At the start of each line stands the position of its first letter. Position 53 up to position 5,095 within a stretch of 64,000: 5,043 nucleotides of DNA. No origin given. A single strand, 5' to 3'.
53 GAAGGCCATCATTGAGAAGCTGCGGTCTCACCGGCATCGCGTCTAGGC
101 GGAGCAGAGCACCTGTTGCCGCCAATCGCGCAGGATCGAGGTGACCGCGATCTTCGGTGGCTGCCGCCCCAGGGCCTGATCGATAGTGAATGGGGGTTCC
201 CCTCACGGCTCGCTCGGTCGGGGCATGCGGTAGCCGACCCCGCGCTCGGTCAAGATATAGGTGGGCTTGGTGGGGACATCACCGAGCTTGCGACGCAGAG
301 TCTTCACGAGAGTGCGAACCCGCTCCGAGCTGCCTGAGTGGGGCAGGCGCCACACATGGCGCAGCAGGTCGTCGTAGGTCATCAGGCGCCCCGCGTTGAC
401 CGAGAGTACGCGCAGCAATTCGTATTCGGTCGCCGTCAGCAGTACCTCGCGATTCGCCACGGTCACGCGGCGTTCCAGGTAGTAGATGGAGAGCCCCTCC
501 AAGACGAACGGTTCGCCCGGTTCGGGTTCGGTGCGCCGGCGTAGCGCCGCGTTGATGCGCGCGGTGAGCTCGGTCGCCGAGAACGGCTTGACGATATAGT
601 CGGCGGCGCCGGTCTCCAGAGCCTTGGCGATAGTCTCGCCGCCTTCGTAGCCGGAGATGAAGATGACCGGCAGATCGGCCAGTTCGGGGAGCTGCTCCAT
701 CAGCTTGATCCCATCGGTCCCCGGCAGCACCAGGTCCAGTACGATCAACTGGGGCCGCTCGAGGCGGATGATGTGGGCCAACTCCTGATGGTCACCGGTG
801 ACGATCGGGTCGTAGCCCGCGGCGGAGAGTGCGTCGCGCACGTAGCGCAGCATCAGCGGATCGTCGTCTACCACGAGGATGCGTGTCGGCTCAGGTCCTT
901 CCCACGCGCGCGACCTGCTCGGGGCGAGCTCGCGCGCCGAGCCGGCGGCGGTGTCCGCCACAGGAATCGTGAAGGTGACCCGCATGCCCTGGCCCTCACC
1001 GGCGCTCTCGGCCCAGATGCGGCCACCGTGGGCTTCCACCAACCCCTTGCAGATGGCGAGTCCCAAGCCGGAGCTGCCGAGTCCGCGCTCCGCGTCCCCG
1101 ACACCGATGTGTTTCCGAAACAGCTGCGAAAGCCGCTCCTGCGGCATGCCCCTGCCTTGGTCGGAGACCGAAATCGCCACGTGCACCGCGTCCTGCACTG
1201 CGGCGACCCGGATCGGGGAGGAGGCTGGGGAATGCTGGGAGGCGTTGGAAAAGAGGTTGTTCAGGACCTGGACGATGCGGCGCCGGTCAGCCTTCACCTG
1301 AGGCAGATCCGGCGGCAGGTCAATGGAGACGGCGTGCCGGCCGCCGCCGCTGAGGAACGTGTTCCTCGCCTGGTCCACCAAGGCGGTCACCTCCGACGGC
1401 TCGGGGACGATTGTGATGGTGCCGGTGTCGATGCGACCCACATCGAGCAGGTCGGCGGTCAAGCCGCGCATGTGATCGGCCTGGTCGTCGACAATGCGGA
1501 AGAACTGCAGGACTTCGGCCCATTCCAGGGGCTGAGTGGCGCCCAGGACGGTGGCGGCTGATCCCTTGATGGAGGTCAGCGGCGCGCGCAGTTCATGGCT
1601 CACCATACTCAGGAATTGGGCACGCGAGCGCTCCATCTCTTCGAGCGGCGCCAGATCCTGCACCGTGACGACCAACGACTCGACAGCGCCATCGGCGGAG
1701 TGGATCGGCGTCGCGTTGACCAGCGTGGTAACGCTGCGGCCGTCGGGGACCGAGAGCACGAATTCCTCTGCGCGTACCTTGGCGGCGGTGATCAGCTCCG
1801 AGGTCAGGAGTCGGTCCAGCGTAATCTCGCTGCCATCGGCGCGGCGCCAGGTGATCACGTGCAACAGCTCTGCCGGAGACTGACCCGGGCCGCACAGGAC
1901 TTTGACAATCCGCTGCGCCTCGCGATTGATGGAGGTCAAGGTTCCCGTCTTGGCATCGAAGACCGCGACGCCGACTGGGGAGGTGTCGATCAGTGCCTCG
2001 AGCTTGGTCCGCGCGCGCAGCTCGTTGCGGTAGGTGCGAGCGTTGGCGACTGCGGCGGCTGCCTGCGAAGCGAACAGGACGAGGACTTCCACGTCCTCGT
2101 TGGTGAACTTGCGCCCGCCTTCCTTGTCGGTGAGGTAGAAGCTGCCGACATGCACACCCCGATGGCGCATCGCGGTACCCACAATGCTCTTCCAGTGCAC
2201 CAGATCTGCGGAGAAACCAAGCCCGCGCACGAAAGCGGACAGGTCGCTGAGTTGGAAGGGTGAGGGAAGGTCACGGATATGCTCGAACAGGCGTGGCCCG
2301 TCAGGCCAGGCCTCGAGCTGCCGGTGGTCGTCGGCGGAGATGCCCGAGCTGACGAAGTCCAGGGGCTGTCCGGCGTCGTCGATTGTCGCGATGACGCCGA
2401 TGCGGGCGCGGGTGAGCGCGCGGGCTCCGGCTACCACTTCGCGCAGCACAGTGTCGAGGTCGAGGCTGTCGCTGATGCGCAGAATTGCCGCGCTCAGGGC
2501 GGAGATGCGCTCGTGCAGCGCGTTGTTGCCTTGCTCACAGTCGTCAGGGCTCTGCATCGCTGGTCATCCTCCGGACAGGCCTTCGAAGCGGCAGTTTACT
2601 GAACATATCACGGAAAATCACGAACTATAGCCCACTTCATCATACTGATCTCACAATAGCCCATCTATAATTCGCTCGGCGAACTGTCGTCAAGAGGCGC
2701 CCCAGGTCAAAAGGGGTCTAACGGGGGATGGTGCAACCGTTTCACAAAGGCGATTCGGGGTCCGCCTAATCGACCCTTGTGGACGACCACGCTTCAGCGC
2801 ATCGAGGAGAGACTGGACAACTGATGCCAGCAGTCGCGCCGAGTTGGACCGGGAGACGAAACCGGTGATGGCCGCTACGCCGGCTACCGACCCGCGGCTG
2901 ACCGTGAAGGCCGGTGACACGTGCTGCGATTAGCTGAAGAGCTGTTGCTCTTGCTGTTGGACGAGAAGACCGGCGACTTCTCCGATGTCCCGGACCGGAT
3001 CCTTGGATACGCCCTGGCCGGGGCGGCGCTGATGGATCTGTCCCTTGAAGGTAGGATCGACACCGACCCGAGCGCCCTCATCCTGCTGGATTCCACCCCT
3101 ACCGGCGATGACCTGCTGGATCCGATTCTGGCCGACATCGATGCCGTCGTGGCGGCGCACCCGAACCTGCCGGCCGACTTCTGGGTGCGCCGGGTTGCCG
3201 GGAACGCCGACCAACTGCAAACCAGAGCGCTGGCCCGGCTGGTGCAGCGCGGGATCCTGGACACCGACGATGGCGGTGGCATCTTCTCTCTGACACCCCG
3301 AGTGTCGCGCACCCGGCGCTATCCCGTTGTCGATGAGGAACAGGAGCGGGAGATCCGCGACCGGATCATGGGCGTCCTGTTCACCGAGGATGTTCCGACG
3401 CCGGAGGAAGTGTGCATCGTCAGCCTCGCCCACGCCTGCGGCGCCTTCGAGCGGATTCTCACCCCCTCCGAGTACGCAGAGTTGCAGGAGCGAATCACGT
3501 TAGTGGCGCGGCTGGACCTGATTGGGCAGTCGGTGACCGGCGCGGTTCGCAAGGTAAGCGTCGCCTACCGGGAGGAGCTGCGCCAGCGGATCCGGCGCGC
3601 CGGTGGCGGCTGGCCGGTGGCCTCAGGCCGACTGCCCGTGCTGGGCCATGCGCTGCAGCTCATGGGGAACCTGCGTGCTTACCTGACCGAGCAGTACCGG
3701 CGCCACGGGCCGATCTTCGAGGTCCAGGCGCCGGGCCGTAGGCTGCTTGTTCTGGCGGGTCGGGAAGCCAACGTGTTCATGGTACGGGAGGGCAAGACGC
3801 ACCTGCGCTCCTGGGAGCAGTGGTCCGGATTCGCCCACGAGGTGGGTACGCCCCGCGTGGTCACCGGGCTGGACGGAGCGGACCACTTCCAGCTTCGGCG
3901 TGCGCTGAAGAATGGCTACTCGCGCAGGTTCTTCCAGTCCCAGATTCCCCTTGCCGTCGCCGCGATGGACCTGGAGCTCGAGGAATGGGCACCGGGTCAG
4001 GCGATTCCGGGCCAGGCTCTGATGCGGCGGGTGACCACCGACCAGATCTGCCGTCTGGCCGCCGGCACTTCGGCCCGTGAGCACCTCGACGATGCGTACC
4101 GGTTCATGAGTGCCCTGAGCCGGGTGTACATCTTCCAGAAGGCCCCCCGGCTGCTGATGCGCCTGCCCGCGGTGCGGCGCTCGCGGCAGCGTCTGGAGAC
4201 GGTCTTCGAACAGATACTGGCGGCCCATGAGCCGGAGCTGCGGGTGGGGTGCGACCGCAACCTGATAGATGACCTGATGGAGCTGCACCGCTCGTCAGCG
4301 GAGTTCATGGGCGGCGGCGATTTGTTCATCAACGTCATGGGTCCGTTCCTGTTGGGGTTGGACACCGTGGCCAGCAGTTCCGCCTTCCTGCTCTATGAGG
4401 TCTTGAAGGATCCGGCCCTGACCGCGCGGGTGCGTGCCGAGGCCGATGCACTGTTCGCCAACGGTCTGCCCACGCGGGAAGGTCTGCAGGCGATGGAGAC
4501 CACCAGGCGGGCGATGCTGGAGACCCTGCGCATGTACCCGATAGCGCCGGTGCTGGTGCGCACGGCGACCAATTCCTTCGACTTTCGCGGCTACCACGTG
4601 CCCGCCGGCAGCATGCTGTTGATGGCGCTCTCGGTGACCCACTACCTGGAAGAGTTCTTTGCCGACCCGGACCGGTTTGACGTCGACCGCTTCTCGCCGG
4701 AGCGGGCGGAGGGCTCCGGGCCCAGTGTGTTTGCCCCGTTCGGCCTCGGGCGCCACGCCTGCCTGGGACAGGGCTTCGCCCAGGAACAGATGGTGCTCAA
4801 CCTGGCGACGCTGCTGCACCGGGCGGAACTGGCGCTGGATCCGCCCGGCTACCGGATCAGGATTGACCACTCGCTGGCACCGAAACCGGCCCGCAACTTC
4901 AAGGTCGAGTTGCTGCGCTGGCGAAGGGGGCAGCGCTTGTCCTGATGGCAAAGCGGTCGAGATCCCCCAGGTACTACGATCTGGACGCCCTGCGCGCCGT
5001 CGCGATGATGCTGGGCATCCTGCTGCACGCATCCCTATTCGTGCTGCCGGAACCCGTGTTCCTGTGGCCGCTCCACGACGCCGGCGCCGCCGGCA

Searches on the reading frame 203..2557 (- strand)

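Call 43: search_protein_families(library=pfam, max_evalue=0.0001, proteins=[window:203-2557:-])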
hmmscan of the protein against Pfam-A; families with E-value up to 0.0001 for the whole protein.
window:203-2557:- (784 aa): 8 families
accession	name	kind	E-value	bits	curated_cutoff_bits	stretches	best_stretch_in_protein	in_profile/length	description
PF02518.31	HATPase_c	-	1.9e-25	89.9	26.4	1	424-534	2-110/111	Histidine kinase-, DNA gyrase B-, and HSP90-like ATPase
PF00072.30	Response_reg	-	1.6e-24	86.6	30.2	1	560-669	1-111/111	Response regulator receiver domain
PF00486.34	Trans_reg_C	-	7e-20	71.3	26.2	1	703-778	2-77/77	Transcriptional regulatory protein, C terminal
PF00512.31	HisKA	-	7.6e-13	48.8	26.9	1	312-379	2-66/66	His Kinase A (phospho-acceptor) domain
PF13185.12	GAF_2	-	1.9e-10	41.5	28.6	1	32-170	2-135/136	GAF domain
PF00989.32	PAS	-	1.6e-07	31.8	22.6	1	185-301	2-112/113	PAS fold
PF01590.32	GAF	-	6.6e-07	30.4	22.4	1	33-170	1-133/133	GAF domain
PF13581.12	HATPase_c_2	-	3.9e-06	27.3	27.4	1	432-514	40-113/127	Histidine kinase-like ATPase domain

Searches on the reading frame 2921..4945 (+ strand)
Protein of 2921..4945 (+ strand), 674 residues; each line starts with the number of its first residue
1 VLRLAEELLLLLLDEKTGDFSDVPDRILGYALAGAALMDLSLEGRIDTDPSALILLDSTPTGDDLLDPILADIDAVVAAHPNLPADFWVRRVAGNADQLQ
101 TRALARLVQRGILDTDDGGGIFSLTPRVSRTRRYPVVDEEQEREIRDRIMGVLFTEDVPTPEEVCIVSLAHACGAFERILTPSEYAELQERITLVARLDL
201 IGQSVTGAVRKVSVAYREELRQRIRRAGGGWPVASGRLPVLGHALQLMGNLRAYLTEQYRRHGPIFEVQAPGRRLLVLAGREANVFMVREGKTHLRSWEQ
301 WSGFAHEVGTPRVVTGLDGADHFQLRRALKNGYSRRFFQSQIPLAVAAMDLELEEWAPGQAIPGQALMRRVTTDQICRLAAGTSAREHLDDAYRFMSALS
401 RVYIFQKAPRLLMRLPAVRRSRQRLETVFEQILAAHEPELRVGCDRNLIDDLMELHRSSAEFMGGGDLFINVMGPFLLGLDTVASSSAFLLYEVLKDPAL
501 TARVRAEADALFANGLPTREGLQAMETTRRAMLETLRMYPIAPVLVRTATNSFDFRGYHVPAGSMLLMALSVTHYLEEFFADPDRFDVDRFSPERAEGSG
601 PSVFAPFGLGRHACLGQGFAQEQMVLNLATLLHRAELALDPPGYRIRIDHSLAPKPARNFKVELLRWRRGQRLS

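Call 43: search_protein_families(library=pfam, max_evalue=0.0001, proteins=[window:2921-4945:+])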
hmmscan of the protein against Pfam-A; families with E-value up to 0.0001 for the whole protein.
window:2921-4945:+ (674 aa): 2 families
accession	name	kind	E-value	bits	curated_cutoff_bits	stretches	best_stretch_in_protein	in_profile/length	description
PF00067.27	p450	-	6.4e-53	180.6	22.8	1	237-651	6-448/462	Cytochrome P450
PF05719.16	GPP34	-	9.3e-39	134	29.1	1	4-211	1-200/201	Golgi phosphoprotein 3 (GPP34)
